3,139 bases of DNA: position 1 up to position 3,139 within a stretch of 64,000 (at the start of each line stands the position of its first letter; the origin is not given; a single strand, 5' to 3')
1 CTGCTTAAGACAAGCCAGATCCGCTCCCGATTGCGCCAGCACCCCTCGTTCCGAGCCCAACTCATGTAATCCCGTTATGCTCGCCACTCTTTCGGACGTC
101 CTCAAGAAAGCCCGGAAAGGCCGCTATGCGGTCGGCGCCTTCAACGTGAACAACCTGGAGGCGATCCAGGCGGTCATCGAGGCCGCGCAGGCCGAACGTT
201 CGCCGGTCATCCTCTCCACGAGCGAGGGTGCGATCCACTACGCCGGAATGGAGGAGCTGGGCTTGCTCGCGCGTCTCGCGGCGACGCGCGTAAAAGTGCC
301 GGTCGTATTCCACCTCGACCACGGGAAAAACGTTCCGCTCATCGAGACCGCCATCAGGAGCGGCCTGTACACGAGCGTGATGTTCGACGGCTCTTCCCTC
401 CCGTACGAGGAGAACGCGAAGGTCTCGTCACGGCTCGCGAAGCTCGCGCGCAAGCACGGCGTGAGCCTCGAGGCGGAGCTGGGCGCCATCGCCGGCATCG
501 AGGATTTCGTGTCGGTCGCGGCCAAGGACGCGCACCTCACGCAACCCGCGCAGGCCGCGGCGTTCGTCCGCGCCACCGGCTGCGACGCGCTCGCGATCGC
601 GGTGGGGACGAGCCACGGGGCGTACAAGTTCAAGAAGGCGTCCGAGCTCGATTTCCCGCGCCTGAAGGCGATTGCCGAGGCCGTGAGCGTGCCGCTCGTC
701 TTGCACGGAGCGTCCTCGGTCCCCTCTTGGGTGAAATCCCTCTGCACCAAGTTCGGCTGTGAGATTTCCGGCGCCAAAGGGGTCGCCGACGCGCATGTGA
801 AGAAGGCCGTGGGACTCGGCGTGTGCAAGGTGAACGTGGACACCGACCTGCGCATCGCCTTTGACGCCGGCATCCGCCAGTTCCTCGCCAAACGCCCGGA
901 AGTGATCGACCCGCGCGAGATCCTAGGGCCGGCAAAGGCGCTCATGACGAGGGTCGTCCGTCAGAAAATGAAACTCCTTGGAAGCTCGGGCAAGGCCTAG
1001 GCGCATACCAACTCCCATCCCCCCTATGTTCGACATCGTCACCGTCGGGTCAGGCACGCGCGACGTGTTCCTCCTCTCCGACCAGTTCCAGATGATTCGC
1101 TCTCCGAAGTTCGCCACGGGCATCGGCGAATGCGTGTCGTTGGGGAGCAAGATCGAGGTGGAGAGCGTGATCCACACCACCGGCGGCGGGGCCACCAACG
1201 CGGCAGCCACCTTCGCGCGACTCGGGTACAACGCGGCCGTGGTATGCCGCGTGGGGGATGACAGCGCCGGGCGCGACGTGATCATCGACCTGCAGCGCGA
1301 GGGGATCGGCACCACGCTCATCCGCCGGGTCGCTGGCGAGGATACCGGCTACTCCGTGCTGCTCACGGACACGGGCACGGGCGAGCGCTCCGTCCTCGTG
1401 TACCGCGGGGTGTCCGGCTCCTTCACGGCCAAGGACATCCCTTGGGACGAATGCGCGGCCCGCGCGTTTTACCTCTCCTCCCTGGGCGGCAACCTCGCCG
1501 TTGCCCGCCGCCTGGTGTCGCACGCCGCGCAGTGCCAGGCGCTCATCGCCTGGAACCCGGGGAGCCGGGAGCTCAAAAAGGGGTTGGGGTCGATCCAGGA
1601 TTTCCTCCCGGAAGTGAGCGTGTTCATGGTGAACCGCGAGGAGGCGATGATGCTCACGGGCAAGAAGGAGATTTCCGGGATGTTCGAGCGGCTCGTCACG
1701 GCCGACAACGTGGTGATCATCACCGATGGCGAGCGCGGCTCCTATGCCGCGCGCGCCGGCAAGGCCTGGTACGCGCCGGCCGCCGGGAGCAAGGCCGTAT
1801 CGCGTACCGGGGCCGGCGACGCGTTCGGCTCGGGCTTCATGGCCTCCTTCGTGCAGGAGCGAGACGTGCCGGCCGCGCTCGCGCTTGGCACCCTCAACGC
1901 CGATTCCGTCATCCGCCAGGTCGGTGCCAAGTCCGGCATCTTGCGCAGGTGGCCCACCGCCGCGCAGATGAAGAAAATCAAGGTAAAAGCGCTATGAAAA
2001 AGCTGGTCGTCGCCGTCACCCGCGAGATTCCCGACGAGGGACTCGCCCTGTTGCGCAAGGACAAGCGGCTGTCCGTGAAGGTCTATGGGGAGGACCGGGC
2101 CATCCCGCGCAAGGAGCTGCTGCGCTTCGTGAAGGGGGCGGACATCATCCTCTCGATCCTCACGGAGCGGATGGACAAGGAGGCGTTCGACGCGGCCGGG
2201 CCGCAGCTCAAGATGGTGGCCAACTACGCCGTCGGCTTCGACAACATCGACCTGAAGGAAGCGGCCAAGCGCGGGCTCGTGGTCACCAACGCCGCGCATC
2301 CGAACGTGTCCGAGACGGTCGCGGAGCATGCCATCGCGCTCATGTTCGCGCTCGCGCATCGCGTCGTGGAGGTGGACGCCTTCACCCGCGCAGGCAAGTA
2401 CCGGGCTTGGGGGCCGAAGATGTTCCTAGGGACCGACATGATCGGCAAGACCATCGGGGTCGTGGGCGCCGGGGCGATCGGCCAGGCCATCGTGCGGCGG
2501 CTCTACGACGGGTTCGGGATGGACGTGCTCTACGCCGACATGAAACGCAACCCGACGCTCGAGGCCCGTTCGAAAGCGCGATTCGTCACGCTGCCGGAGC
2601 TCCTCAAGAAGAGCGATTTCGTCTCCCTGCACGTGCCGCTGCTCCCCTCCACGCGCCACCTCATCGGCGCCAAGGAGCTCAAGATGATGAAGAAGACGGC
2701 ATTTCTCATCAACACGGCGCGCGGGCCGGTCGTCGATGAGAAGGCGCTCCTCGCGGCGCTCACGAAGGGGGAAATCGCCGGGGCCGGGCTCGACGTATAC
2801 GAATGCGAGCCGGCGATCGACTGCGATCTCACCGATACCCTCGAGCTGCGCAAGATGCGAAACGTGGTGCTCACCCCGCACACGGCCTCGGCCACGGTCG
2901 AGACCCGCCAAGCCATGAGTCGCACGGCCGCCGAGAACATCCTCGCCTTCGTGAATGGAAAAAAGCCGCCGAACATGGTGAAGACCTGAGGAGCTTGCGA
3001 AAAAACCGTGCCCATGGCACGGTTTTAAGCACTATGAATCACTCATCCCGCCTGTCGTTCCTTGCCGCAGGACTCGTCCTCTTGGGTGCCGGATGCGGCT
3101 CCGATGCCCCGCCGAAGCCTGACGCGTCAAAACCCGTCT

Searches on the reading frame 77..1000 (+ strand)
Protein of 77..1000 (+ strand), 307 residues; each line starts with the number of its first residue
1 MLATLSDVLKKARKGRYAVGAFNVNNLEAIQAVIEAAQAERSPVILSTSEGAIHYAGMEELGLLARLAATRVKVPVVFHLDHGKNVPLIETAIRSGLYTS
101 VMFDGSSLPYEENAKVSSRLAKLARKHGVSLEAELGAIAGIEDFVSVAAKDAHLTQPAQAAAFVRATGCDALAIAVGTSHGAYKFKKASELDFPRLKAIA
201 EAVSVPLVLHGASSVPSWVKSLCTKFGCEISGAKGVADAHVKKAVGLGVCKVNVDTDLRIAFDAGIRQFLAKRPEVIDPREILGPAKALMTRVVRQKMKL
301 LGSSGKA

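Call 52: search_protein_families(library=pfam, max_evalue=0.001, proteins=[window:77-1000:+])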
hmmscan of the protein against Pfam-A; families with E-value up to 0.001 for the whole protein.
window:77-1000:+ (307 aa): 1 family
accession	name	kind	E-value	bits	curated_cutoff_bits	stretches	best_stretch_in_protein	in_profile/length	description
PF01116.26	F_bP_aldolase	-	1.3e-96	323.8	25.5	1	4-306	2-277/277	Fructose-bisphosphate aldolase class-II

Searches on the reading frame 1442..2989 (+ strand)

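Call 52: search_protein_families(library=pfam, max_evalue=0.001, proteins=[window:1442-2989:+])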
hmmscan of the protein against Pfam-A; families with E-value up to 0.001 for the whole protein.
window:1442-2989:+ (515 aa): 2 families
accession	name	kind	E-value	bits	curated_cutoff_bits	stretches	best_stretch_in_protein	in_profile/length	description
PF02826.25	2-Hacid_dh_C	-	2.7e-58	196.7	25.1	1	298-482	1-178/178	D-isomer specific 2-hydroxyacid dehydrogenase, NAD binding domain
PF00389.36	2-Hacid_dh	-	3e-29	101.9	24.6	1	190-514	1-134/134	D-isomer specific 2-hydroxyacid dehydrogenase, catalytic domain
